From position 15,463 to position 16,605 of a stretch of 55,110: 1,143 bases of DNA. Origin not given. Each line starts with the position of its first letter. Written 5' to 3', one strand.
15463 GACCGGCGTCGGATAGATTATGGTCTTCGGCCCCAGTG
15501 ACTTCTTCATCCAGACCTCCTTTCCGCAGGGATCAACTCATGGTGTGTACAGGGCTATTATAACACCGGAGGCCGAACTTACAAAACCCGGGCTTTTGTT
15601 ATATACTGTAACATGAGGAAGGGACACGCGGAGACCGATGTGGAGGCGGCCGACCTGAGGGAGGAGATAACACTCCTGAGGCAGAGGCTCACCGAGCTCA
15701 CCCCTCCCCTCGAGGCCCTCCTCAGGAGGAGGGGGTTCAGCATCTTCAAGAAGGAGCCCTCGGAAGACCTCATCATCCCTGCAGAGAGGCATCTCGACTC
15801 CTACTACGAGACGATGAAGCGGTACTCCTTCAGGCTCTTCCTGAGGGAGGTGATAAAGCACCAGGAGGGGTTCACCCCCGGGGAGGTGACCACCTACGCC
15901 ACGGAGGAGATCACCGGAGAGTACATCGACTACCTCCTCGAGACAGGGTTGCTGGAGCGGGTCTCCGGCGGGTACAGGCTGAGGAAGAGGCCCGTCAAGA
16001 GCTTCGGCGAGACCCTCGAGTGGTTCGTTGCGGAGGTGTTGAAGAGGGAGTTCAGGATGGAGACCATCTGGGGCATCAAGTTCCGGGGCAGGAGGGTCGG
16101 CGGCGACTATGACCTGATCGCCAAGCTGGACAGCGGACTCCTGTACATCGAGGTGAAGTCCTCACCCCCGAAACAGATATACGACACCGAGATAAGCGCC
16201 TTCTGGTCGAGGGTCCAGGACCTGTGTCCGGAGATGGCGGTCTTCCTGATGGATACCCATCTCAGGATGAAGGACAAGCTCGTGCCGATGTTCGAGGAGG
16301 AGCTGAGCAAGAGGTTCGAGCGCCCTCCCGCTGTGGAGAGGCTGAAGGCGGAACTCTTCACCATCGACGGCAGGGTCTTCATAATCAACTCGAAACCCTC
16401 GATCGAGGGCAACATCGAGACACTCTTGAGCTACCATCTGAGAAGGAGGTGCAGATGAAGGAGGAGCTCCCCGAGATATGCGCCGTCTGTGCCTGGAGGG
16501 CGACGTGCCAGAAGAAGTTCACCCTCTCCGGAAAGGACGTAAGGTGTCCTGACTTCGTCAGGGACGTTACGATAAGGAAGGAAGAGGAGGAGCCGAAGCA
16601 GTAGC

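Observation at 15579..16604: wHTH plus Hjc-like PD-(D/E)xK protein translationally coupled to a 49-aa four-Cys peptide, tail-to-tail with recJ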

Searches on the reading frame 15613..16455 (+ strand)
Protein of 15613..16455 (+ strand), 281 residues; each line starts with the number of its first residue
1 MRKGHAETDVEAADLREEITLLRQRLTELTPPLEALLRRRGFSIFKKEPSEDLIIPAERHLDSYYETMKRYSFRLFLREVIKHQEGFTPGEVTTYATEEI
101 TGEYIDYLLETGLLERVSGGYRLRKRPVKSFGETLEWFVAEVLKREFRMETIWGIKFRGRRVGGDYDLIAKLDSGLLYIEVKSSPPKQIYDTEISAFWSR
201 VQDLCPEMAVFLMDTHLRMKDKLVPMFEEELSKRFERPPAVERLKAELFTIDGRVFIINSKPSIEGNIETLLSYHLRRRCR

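Call 3: search_protein_families(library=pfam, proteins=[window:15613-16455:+], max_evalue=1)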
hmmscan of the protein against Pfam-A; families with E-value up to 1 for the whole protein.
window:15613-16455:+ (281 aa): 0 families

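Call 4: search_protein_families(library=ncbifam, proteins=[window:15613-16455:+], max_evalue=1)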
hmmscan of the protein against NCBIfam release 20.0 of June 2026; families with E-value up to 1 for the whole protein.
window:15613-16455:+ (281 aa): 1 family
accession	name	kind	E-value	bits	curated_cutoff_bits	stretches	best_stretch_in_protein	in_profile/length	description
NF011276.0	PRK14683.1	equivalog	0.11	12.9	150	1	150-184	30-64/122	hypothetical protein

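Call 5: search_solved_structures(query=window:15613-16455:+, max_evalue=10)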
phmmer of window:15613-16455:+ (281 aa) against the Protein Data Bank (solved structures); distinct sequences matched with E-value up to 10: 1.
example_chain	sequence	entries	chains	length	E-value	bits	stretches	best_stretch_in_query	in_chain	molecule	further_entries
4yn8_A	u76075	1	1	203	0.18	14.5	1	165-254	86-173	Response regulator ChrA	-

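Call 6: find_homologous_proteins(query=window:15613-16455:+)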
Query window:15613-16455:+ (281 aa): 3002 proteins with E <= 0.001 among 4644 candidates; the best 120 are listed.
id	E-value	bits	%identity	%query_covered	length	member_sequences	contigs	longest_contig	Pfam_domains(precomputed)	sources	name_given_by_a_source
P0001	1.4e-182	623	100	100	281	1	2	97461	-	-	-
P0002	5.2e-148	510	81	98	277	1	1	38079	-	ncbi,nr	ncbi:MAG: hypothetical protein VST71_04595 [Nitrospirota bacterium]|nr:hypothetical protein [Nitrosp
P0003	6.5e-146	503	81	99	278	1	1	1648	-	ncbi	-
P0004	7.2e-146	503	80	100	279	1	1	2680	-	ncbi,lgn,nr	ncbi:MAG TPA: hypothetical protein ENH17_04020 [Nitrospirae bacterium]|nr:hypothetical protein [Nitr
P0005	1.1e-145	502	80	98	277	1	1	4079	-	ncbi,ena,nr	ncbi:hypothetical protein BMS3Bbin07_00921 [bacterium BMS3Bbin07]|nr:hypothetical protein BMS3Bbin07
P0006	2.3e-145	501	80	98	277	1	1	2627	-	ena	-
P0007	1.3e-141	489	78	98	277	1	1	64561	-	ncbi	-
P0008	3.7e-141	487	78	100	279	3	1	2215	-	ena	-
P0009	1.6e-138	479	75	100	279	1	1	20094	-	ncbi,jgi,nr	ncbi:MAG: hypothetical protein GXO94_00800 [Nitrospirae bacterium]|nr:hypothetical protein [Nitrospi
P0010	1.0e-137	476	76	100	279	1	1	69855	-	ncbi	-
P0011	2.1e-136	472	76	98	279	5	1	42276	-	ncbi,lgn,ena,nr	ncbi:MAG TPA: hypothetical protein ENJ04_06450 [Nitrospirae bacterium]|nr:hypothetical protein [Nitr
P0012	3.2e-134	465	74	99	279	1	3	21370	-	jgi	jgi:hypothetical protein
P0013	6.3e-133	460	77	92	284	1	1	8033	-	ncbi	-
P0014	3.5e-132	458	77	94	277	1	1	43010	-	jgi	-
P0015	4.5e-129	448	73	96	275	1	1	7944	-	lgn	-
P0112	1.5e-103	364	61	95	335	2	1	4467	-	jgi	-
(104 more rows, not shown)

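Call 11: search_protein_families(library=padloc, proteins=[window:15613-16455:+], max_evalue=1)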
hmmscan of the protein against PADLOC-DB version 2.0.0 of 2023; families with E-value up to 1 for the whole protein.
window:15613-16455:+ (281 aa): 1 family
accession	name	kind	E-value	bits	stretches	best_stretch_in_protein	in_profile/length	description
PDLC04219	HEC-02B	-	0.0097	13.6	1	166-238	35-102/171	-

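Call 12: search_protein_families(library=phrogs, proteins=[window:15613-16455:+], max_evalue=1)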
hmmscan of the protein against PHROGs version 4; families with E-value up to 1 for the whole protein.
window:15613-16455:+ (281 aa): 2 families
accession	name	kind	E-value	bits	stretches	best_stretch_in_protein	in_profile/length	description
phrog_1478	-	unknown function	0.15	13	1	186-216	27-57/63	-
phrog_14511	-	unknown function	0.52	11.1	1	100-149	48-97/177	-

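Call 14: search_protein_representatives(protein=window:15613-16455:+)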
Query: 281 residues. Proteins with E-value up to 0.001 (for the whole library): 453; up to 1e-10: 272; up to 1e-30: 101. The best 150 are listed.
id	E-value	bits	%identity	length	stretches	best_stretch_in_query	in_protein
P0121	5.3e-100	350.8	59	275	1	15-281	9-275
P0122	2.0e-89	316.1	56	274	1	12-275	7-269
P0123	1.1e-83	297.2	51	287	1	8-276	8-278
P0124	9.4e-82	290.9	50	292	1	9-278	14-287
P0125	1.2e-78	280.7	57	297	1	13-275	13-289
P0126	3.1e-76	272.8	50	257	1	32-278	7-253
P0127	1.0e-72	261.3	47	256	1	33-280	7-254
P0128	1.3e-72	261.0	46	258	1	34-278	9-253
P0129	2.5e-67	243.6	45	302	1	13-277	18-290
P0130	5.2e-66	239.3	44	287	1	15-277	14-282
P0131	2.2e-61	224.1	44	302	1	15-276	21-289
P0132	1.7e-60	221.2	43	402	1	12-271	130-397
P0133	6.9e-60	219.2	42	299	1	15-276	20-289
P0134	8.1e-60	219.0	43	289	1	14-272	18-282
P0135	1.8e-59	217.9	46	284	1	36-278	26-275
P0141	1.3e-57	211.8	41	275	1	31-272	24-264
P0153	7.1e-54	199.5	41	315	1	10-278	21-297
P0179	3.8e-45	170.9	34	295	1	33-278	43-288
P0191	3.2e-41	158.0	36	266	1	34-278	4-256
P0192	7.8e-41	156.7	33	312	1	13-274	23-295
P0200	9.1e-37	143.4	33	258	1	32-274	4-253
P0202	4.6e-36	141.1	35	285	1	30-272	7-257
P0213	2.0e-33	132.5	34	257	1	36-274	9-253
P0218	2.2e-32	129.0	33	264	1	33-278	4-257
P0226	2.4e-29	119.1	32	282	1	16-271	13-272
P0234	1.0e-26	110.5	29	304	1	21-276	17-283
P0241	2.1e-23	99.5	33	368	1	69-273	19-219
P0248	8.9e-23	97.5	36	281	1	31-214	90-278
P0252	5.5e-22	94.9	33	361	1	31-225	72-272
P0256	1.1e-21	93.9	32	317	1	33-227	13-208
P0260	3.5e-21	92.3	36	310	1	33-217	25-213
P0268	1.1e-20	90.6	28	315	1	24-274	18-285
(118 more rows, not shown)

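Call 17: search_solved_structures(query=A1, max_evalue=10, show_alignments=3)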
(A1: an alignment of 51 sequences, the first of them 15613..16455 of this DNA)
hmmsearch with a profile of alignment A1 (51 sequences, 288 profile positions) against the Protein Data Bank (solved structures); distinct sequences matched with E-value up to 10: 13.
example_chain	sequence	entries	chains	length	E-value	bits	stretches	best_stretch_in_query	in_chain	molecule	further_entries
7r22_A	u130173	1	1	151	0.0057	18.9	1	55-130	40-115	ArsR family transcriptional regulator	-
7bdv_A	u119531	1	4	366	0.14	14.3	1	106-185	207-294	Can2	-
4j40_A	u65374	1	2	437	0.26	13.5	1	10-88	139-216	FimX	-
6aly_A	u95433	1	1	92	0.31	13.2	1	62-121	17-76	Mediator of RNA polymerase II transcription subunit 15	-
7wu7_1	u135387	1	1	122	0.4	12.8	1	215-272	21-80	Prefoldin subunit 1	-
9vkz_A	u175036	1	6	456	0.41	12.8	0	5-61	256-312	Retron Ec78 probable ATPase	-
2o8k_A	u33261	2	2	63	0.46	12.6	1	11-47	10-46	RNA polymerase sigma factor RpoN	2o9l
6nr8_1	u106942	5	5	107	0.56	12.3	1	215-272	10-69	Prefoldin subunit 1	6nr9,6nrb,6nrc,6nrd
9vh1_D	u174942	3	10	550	0.62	12.2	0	5-61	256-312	Retron Ec78 probable ATPase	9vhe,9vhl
9nnk_C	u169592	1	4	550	0.77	11.9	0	5-56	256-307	Retreon I-A effector PtuA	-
9nnb_C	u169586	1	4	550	0.78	11.9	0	5-56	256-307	Retron I-A effector PtuA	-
9kjx_B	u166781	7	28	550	0.78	11.9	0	5-56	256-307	AAA family ATPase | Retron I-A effector PtuA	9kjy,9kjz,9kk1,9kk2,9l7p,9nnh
9u9y_A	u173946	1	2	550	0.81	11.8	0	5-56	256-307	AAA family ATPase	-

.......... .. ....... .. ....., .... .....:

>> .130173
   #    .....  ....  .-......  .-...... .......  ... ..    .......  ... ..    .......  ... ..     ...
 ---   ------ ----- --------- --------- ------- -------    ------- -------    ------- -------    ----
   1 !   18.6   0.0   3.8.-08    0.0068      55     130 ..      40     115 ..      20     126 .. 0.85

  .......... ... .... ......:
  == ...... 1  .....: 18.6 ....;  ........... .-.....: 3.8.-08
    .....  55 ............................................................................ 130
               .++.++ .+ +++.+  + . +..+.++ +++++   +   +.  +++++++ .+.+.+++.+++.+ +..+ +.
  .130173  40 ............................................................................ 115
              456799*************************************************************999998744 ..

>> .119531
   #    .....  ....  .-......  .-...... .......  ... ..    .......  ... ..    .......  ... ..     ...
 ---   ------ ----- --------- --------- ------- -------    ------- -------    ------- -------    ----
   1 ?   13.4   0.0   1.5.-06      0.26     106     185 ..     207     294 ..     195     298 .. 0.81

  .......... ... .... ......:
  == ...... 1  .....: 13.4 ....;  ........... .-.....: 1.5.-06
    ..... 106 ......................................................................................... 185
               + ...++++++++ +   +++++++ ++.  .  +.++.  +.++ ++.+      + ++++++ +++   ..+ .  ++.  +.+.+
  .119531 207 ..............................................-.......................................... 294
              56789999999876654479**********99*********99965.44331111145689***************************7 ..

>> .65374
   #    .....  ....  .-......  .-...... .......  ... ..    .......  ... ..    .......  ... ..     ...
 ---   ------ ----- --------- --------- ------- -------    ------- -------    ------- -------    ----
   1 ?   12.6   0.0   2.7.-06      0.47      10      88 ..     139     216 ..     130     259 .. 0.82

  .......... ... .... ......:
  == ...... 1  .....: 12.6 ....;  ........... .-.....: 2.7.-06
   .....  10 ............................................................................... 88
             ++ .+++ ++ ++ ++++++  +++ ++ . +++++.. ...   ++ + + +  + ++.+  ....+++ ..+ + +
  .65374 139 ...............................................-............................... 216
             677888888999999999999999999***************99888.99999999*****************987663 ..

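Call 26: predict_structure(alignment_id=A1)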
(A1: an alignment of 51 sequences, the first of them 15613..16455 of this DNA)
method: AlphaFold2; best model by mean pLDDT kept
length: 281 residues; sequences in the alignment: 51
mean_pLDDT: 96.4   pTM: 0.91
mean pLDDT of the five models: 96.4, 96.3, 95.8, 95.7, 94.9
residues with pLDDT >= 90: 266; 70-90: 13; 50-70: 2; < 50: 0
segments of 3 or more residues with pLDDT < 50: none
pLDDT, mean of each block of 10 residues (from residue 1): 84 98 94 96 94 96 98 98 98 95 98 98 97 98 98 95 94 97 96 98 98 98 98 98 98 98 98 96 86
secondary structure, 60 per line:
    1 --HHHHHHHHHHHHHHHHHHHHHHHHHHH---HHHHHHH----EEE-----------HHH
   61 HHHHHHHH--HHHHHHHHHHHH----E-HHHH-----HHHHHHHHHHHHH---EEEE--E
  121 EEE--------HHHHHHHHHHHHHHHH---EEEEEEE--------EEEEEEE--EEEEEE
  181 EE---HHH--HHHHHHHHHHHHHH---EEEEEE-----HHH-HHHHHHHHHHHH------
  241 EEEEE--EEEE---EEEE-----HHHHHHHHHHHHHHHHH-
elements in order: H3-29 H33-39 E44-46 H58-68 H71-82 H89-92 H98-110 E114-117 E120-123 H132-147 E151-157 E166-172 E175-182 H191-204 E208-213 H223-234 E241-245 E248-251 E255-258 H264-280

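Call 32: fold_search(model_id=the predicted structure, library=pdb)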
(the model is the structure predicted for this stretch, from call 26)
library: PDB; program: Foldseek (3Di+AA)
matches with E <= 10: 744; with E <= 0.001: 14
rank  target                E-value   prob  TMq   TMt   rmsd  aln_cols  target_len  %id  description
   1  8bao_B                4.8e-06  1.00  0.43  0.34   9.3       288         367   14  Dysgonamonadaceae bacterium CRISPR ancillary nuclease 2 (released 2022-11-30)
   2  8bao_A                1.5e-05  1.00  0.41  0.32   9.7       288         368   14  Dysgonamonadaceae bacterium CRISPR ancillary nuclease 2 (released 2022-11-30)
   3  1xmx                  1.8e-05  1.00  0.47  0.37   7.1       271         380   14  Crystal structure of protein VC1899 from Vibrio cholerae (released 2004-11-16)
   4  7bdv_B                2.0e-05  1.00  0.50  0.42   5.5       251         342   15  Structure of Can2 from Sulfobacillus thermosulfidooxidans in complex with cyclic tetra-adenylate (cA4) (released 2021-03-03)
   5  7bdv_A                2.1e-05  1.00  0.51  0.42   5.1       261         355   15  Structure of Can2 from Sulfobacillus thermosulfidooxidans in complex with cyclic tetra-adenylate (cA4) (released 2021-03-03)
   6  7bdv_C                5.5e-05  1.00  0.49  0.42   5.0       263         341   14  Structure of Can2 from Sulfobacillus thermosulfidooxidans in complex with cyclic tetra-adenylate (cA4) (released 2021-03-03)
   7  9u49_A                7.4e-05  1.00  0.52  0.38   6.6       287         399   11  crystal structure of Cdn1 in complex with cA4 (released 2026-02-04)
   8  8q3z_A                4.1e-04  1.00  0.46  0.32   8.2       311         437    9  Crystal structure of cA4-bound Can2 from Thermoanaerobacter brockii (released 2023-11-22)
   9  8q44_B                4.1e-04  1.00  0.45  0.31   9.5       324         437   11  Crystal structure of cA4-bound Can2 (E364R) in complex with oligo-T DNA (released 2023-11-22)
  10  8q41_A                5.2e-04  1.00  0.41  0.29  11.1       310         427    9  Crystal structure of Can2 (E341A) bound to cA4 and TTTAAA ssDNA (released 2023-11-22)
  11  7bdv_D                6.3e-04  1.00  0.47  0.40   5.6       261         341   13  Structure of Can2 from Sulfobacillus thermosulfidooxidans in complex with cyclic tetra-adenylate (cA4) (released 2021-03-03)
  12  8q42_A                6.3e-04  1.00  0.42  0.30  10.5       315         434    9  Crystal structure of cA4-bound Can2 (E341A) in complex with oligo-A DNA (released 2023-11-22)
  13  8q3y_A                8.5e-04  1.00  0.51  0.35   7.7       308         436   10  Crystal structure of apo Can2 from Thermoanaerobacter brockii (released 2023-11-22)
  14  8q43_B                9.6e-04  1.00  0.45  0.32   8.8       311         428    9  Crystal structure of cA4-bound Can2 (E341A) in complex with oligo-C DNA (released 2023-11-22)
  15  8z4i_B                1.3e-03  1.00  0.46  0.35   5.2       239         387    9  crystal structure of Cdn1 in complex with cA3 (released 2026-02-04)
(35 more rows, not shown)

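Call 37: find_related_loci(query=A3, collection=genome_contigs, flank=4000)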
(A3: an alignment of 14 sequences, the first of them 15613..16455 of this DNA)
Query A3 (281 aa) in genome_contigs; peptide patterns used: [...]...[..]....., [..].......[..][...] (x = any residue, [..] = any of these).
555 stretches matched a pattern; 547 encode a relative of the query (tblastn E <= 1e-3); the best 80 are kept; 80 distinct loci.
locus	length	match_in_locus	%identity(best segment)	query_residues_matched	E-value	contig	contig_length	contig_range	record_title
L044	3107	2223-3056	80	1-280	9e-158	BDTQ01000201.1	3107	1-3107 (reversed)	Bacterium BMS3Bbin07 DNA, contig: NODE_253, whole genome shotgun sequence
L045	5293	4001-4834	75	1-280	2e-143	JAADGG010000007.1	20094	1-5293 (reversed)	MAG: Nitrospirota bacterium isolate M_MetaBat.107 contig-127_4665, whole genome shotgun sequence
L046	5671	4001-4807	75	7-275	8e-137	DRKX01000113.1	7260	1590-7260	MAG TPA_asm: Nitrospirae bacterium isolate HyVt-450 HyVt-450_k145_433087, whole genome shotgun sequence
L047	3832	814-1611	63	15-280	8e-117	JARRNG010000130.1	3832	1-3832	MAG: Nitrospirota bacterium isolate Spart_118_MAG scaffold_17582, whole genome shotgun sequence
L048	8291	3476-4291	64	7-278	3e-114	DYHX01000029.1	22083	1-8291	MAG TPA_asm: Nitrospira japonica isolate DR5_44_14 Afr_mines_DR5_326_length_22083_cov_6_442528, whole genome shotgun seq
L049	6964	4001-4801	63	11-277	2e-113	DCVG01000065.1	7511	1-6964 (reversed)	MAG TPA_asm: Nitrospiraceae bacterium UBA2194 UBA2194_contig_121124, whole genome shotgun sequence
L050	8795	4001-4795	60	15-279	5e-113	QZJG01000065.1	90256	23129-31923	MAG: Nitrospiraceae bacterium isolate SURF_45 Ga0104751_1000217, whole genome shotgun sequence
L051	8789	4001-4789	63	15-277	1e-112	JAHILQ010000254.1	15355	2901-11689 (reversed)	MAG: Nitrospinota bacterium isolate KR13_N2.mb.31 KR13_N2.mb.31_k141_354083, whole genome shotgun sequence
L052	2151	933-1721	63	15-277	2e-118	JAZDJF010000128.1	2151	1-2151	MAG: Nitrospirota bacterium isolate MEGAHIT-group-0.460 k141_15272992, whole genome shotgun sequence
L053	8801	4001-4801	62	11-277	9e-112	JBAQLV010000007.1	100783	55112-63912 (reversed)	MAG: Thermodesulfovibrionales bacterium isolate MFD12052_ilm_asm_bin15 k127_29958, whole genome shotgun sequence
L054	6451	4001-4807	62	11-278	6e-111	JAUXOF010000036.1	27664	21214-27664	MAG: Thermodesulfovibrionales bacterium isolate C1_metabat.bin.51 C1_k141_98363, whole genome shotgun sequence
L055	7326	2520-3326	61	9-277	1e-110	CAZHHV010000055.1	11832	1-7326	MAG TPA_asm: uncultured Nitrospiraceae bacterium isolate binchicken_co232_94 genome assembly, contig: NODE_10645_length_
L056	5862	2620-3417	61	15-277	1e-110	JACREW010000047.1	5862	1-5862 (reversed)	MAG: Nitrospirae bacterium isolate NC_groundwater_1709_Pr3_B-0.1um_46_8 SR-2_scaffold_141_695703, whole genome shotgun s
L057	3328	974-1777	60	11-278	9e-113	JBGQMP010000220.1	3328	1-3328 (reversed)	MAG: Thermodesulfovibrionia bacterium isolate OBJ2_061818_150_15 k141_1829661_length_3328_cov_8.0000, whole genome shotg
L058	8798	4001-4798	62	15-280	7e-110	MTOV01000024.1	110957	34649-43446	MAG: Nitrospirae bacterium JdFR-86 JGI24020J35080_1000093, whole genome shotgun sequence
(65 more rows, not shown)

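Call 44: list_cluster_members(proteins=[P0200, P0213, P0218, P0226, P0234, P0268, P0179, P0192, P0334, P0141])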
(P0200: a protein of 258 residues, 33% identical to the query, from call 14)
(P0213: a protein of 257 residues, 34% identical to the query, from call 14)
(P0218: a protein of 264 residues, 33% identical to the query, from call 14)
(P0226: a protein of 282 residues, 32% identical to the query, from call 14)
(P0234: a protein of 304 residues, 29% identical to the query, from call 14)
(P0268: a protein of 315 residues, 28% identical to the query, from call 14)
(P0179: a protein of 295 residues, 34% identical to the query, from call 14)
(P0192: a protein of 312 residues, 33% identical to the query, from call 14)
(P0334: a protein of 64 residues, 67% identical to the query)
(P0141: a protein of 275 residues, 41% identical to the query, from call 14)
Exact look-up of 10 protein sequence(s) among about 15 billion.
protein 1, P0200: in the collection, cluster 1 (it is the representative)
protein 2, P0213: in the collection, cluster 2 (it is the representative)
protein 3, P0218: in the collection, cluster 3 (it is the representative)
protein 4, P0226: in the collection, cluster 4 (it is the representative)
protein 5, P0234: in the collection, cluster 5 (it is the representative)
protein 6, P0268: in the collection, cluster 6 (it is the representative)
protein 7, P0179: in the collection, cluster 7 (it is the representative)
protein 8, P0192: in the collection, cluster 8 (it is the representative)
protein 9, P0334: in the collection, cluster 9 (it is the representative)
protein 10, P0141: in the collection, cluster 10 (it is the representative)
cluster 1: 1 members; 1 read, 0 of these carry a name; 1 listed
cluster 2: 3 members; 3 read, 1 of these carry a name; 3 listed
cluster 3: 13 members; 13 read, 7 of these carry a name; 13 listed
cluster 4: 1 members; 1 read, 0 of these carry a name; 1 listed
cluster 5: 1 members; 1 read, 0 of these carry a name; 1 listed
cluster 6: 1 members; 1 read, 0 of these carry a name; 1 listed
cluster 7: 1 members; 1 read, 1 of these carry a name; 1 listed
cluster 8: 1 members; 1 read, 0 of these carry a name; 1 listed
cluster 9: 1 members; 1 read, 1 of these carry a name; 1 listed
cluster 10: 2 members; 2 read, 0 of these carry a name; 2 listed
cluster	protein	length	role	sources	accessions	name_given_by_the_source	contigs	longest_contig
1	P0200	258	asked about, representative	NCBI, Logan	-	-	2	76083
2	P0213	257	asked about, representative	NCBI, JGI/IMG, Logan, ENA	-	-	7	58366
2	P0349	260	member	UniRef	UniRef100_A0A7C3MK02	Uncharacterized protein n=1 Tax=Dictyoglomus thermophilum TaxID=14 RepID=A0A7C3MK02_DICTH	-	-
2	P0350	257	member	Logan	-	-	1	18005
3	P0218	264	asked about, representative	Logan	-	-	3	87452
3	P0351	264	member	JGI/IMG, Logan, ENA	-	hypothetical protein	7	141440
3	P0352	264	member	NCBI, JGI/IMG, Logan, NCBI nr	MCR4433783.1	MAG: hypothetical protein NUV70_07025 [Caldiserica bacterium] | hypothetical protein | hypothetical protein [Caldisericota bacterium]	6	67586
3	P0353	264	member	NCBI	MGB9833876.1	MAG: hypothetical protein ACPLPW_02770 [bacterium]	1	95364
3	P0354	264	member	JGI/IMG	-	hypothetical protein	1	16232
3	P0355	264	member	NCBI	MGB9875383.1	MAG: hypothetical protein ACPLOU_04560 [bacterium]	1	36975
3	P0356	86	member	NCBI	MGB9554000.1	MAG: hypothetical protein ACPL7L_06455, partial [bacterium]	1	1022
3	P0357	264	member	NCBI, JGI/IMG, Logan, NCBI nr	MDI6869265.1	MAG: hypothetical protein QMD88_06760 [Coprothermobacterota bacterium] | hypothetical protein [Coprothermobacterota bacterium]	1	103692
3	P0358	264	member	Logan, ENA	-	-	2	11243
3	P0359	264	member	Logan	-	-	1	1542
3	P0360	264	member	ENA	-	-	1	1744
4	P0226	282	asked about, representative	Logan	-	-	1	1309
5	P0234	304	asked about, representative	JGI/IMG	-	-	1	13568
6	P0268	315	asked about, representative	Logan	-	-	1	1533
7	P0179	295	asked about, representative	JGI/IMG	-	hypothetical protein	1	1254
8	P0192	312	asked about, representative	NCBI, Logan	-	-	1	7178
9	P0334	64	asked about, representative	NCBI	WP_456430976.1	hypothetical protein [Thermosulfuriphilus sp.]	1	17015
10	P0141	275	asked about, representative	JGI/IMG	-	-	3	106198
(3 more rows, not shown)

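Call 45: find_encoding_contigs(protein=P0213, flank=5000, max_places=3)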
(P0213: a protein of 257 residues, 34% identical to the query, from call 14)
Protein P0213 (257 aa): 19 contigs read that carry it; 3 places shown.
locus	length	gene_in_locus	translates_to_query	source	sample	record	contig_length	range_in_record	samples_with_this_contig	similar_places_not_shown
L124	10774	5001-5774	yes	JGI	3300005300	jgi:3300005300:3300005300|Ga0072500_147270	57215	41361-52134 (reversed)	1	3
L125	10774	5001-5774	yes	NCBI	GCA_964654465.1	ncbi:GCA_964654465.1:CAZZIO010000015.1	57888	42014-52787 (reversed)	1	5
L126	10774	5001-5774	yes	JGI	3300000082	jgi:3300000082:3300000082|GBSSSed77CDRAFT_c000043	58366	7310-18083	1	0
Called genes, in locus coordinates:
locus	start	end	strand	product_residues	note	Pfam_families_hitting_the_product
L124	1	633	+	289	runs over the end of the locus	PF02645:DegV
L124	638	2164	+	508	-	PF19568:Spore_III_AA, PF03266:NTPase_1 (faint), PF13191:AAA_16 (faint), PF00004:AAA (weak), PF13238:AAA_18 (faint), PF25516:PTPase, PF01424:R3H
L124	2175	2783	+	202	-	PF02223:Thymidylate_kin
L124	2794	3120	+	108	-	PF06153:CdAMP_rec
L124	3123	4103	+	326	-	PF13177:DNA_pol3_delta2, PF00004:AAA (weak)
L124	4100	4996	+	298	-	PF04468:PSP1, PF28472:PSP1_3rd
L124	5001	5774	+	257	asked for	-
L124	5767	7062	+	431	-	PF05496:RuvB_N, PF00004:AAA, PF07728:AAA_5 (weak), PF13173:AAA_14, PF16193:AAA_assoc_2, PF12002:MgsA_C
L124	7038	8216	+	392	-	PF04748:Polysacc_deac_2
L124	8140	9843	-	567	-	PF00128:Alpha-amylase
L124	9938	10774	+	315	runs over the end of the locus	PF00294:PfkB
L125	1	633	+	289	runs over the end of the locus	PF02645:DegV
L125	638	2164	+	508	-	PF19568:Spore_III_AA, PF03266:NTPase_1 (faint), PF13191:AAA_16 (faint), PF00004:AAA (weak), PF13238:AAA_18 (faint), PF25516:PTPase, PF01424:R3H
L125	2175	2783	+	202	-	PF02223:Thymidylate_kin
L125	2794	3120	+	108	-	PF06153:CdAMP_rec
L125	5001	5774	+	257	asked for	-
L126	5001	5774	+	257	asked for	-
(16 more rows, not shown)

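Call 46: find_encoding_contigs(protein=P0218, flank=5000, max_places=3)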
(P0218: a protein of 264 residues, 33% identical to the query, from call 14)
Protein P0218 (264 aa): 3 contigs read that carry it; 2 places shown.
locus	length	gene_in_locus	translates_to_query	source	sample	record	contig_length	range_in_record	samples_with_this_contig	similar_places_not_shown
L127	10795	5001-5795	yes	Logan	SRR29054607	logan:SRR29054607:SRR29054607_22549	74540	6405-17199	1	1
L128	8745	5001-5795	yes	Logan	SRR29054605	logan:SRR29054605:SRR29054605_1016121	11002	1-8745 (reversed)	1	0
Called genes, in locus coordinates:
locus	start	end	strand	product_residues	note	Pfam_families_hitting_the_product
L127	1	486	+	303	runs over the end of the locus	PF02445:NadA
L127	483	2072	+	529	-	PF00890:FAD_binding_2, PF01266:DAO (faint), PF03486:HI0933_like (faint), PF02910:Succ_DH_flav_C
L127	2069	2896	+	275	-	PF02749:QRPTase_N, PF01729:QRPTase_C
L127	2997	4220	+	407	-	PF00575:S1, PF21710:Spt6_S1 (faint), PF00575:S1, PF23459:S1_RRP5 (weak)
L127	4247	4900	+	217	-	PF00730:HhH-GPD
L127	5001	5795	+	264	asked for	-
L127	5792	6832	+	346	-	PF02464:CinA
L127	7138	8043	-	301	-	PF01609:DDE_Tnp_1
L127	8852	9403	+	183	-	PF10469:AKAP7_NLS (weak), PF02834:LigT_PEase, PF13563:2_5_RNA_ligase2, PF02834:LigT_PEase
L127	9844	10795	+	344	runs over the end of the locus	PF00154:RecA_N, PF08423:Rad51, PF06745:ATPase (weak), PF27531:MT3502_N (weak), PF21096:RecA_C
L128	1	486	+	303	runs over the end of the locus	PF02445:NadA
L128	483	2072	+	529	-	PF00890:FAD_binding_2, PF01266:DAO (faint), PF03486:HI0933_like (faint), PF02910:Succ_DH_flav_C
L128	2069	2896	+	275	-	PF02749:QRPTase_N, PF01729:QRPTase_C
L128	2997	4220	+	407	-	PF00575:S1, PF21710:Spt6_S1 (faint), PF00575:S1, PF23459:S1_RRP5 (weak)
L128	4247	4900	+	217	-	PF00730:HhH-GPD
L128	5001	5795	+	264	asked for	-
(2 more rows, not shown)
